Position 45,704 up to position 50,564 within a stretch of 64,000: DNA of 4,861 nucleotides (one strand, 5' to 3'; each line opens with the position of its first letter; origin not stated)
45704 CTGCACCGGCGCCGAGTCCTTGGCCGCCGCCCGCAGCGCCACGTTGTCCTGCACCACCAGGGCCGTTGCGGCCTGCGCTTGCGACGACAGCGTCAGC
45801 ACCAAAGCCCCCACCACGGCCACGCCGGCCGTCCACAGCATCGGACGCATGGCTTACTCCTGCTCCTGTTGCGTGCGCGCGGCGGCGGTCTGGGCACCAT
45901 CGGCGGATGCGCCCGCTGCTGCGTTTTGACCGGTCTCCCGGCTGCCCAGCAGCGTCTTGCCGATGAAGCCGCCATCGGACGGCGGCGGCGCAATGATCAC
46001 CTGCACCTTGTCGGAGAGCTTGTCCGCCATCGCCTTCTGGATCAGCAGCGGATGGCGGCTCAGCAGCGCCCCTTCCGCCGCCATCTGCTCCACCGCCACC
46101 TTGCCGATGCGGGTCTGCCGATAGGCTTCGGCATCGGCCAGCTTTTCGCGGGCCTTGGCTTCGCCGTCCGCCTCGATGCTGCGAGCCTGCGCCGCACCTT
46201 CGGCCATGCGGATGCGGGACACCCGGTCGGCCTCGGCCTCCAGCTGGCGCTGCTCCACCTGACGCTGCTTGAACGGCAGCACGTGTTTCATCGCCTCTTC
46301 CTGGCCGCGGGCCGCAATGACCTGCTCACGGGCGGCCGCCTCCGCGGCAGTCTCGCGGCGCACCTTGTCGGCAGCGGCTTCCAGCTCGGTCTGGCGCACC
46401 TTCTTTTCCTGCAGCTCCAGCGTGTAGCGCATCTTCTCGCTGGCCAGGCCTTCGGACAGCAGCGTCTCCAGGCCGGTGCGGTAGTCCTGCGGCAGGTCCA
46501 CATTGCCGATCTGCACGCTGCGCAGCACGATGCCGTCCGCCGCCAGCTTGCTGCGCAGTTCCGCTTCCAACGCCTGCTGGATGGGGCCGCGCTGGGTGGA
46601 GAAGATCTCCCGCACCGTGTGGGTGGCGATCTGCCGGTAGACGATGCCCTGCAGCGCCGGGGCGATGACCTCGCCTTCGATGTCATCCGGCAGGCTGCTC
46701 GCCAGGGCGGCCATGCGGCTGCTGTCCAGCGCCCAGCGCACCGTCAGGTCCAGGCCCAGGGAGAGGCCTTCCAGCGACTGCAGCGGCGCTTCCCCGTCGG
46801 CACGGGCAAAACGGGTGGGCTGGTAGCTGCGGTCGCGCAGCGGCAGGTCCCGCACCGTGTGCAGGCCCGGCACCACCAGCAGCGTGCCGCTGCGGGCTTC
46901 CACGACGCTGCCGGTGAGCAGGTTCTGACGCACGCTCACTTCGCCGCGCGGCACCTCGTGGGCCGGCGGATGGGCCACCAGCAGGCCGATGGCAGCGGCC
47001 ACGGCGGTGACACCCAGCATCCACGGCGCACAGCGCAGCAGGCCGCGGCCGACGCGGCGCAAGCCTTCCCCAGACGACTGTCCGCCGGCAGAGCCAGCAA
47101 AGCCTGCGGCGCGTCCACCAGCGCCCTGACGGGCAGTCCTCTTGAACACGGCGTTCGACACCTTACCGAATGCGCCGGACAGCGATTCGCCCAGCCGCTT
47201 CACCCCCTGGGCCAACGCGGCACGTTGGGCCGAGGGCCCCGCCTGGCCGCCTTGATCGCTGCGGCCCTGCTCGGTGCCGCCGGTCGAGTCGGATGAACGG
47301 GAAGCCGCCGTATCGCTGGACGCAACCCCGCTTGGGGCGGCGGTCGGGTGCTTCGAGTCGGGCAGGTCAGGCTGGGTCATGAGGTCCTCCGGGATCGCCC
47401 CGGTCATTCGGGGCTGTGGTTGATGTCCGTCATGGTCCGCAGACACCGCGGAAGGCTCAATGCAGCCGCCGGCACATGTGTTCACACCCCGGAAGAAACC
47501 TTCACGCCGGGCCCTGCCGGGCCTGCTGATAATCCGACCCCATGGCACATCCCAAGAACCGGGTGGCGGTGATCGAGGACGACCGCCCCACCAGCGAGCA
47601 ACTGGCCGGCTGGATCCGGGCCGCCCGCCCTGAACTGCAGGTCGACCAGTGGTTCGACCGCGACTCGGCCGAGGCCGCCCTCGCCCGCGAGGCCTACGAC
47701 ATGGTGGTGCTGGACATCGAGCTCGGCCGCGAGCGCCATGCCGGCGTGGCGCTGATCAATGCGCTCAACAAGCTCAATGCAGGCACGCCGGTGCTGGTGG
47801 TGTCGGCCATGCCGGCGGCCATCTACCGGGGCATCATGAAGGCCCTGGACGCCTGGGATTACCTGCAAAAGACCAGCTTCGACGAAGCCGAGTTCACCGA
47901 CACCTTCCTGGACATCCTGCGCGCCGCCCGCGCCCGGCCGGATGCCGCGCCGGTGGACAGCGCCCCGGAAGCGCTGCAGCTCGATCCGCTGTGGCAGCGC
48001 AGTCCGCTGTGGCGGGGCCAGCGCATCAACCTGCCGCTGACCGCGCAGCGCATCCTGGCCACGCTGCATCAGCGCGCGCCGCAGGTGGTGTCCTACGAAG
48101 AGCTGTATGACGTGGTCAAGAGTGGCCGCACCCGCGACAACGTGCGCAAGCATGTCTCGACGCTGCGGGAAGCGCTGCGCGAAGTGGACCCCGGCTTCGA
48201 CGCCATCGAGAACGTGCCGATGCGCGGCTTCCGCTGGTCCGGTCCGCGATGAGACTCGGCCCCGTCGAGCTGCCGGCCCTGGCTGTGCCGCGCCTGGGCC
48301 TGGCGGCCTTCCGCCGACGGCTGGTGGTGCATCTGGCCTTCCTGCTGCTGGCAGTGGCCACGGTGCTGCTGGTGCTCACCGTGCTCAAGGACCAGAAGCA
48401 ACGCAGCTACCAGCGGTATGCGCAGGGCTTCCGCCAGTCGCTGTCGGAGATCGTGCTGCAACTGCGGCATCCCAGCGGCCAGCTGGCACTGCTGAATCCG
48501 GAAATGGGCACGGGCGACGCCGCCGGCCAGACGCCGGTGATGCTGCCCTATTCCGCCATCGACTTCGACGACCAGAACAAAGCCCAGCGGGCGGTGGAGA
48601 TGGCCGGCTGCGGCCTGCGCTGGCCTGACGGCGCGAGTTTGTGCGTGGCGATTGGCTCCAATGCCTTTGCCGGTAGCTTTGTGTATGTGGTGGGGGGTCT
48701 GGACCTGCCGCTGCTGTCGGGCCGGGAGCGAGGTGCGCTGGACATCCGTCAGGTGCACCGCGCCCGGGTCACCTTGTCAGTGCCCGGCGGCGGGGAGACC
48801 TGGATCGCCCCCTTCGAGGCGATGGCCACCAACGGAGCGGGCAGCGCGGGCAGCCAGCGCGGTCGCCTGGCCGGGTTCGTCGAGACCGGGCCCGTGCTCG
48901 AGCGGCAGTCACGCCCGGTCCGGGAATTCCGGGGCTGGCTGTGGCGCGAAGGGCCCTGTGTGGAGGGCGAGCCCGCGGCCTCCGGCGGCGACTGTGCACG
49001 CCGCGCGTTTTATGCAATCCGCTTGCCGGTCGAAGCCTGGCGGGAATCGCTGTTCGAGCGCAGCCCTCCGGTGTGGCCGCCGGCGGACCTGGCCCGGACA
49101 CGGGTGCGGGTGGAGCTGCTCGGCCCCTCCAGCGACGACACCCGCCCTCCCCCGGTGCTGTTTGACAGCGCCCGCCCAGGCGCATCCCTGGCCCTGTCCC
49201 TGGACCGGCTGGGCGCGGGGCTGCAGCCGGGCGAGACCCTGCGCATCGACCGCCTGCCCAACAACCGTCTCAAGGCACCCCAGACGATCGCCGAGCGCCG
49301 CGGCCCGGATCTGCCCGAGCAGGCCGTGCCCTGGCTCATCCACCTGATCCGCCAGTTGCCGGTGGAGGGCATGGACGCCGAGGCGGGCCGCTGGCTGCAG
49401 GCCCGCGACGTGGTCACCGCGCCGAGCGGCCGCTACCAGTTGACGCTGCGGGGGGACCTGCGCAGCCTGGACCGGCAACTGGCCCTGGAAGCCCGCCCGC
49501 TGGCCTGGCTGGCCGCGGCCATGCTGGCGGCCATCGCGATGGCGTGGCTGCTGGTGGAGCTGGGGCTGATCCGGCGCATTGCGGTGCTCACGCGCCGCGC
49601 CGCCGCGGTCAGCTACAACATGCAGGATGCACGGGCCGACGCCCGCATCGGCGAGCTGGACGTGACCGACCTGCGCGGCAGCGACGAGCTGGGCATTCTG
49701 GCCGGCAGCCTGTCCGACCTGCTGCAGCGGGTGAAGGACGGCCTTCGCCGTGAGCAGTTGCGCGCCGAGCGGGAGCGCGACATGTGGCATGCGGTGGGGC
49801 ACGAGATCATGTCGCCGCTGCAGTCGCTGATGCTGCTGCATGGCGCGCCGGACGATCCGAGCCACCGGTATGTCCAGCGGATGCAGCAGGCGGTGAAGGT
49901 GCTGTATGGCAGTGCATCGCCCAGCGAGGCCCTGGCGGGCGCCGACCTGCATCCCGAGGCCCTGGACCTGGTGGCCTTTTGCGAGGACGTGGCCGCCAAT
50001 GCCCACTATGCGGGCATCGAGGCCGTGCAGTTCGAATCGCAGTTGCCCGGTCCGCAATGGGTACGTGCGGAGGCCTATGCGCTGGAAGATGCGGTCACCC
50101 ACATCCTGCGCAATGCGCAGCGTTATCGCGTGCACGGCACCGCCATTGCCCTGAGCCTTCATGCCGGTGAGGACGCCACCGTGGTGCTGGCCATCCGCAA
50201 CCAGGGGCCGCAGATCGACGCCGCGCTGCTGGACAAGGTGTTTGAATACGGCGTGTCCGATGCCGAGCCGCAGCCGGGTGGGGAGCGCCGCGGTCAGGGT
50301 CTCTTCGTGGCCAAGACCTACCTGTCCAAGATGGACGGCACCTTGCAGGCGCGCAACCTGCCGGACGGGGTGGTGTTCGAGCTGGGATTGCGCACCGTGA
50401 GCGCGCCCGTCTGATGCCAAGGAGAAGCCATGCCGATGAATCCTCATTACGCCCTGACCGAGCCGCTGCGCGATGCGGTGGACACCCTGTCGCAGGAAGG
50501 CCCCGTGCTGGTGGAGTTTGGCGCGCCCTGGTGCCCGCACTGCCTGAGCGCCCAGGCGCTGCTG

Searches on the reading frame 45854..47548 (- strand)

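Call 73: search_protein_families(library=pfam, proteins=[window:45854-47548:-], max_evalue=0.00001)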
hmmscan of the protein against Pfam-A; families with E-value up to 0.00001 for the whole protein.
window:45854-47548:- (564 aa): 1 family
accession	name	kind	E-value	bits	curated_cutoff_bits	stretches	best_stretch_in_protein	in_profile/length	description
PF01145.31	Band_7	-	7.1e-17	62.4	23.6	1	198-361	2-156/176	SPFH domain / Band 7 family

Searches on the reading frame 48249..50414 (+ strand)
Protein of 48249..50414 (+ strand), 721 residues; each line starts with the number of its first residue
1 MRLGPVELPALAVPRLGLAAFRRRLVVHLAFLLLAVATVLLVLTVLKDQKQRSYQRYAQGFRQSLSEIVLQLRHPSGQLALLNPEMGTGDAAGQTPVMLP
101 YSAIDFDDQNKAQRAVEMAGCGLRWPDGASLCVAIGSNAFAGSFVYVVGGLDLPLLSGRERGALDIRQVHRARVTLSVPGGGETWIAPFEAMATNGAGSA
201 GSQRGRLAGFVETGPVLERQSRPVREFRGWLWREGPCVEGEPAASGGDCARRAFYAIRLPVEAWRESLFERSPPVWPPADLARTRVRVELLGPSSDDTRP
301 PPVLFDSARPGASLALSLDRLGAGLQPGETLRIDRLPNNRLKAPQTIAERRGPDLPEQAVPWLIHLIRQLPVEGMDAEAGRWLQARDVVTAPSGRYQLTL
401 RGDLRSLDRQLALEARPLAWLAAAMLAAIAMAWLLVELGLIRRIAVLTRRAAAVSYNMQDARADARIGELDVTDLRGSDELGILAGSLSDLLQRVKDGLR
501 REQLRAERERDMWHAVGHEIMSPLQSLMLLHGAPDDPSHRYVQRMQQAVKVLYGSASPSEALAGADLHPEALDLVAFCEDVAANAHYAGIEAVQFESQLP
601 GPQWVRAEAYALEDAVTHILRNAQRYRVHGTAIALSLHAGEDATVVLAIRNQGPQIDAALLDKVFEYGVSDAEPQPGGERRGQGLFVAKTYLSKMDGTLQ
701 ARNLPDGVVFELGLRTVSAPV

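Call 73: search_protein_families(library=pfam, proteins=[window:48249-50414:+], max_evalue=0.00001)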
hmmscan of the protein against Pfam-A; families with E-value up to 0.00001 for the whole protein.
window:48249-50414:+ (721 aa): 1 family
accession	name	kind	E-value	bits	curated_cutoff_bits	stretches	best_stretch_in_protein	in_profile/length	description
PF02518.31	HATPase_c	-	8.2e-12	46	26.4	1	611-712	5-105/111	Histidine kinase-, DNA gyrase B-, and HSP90-like ATPase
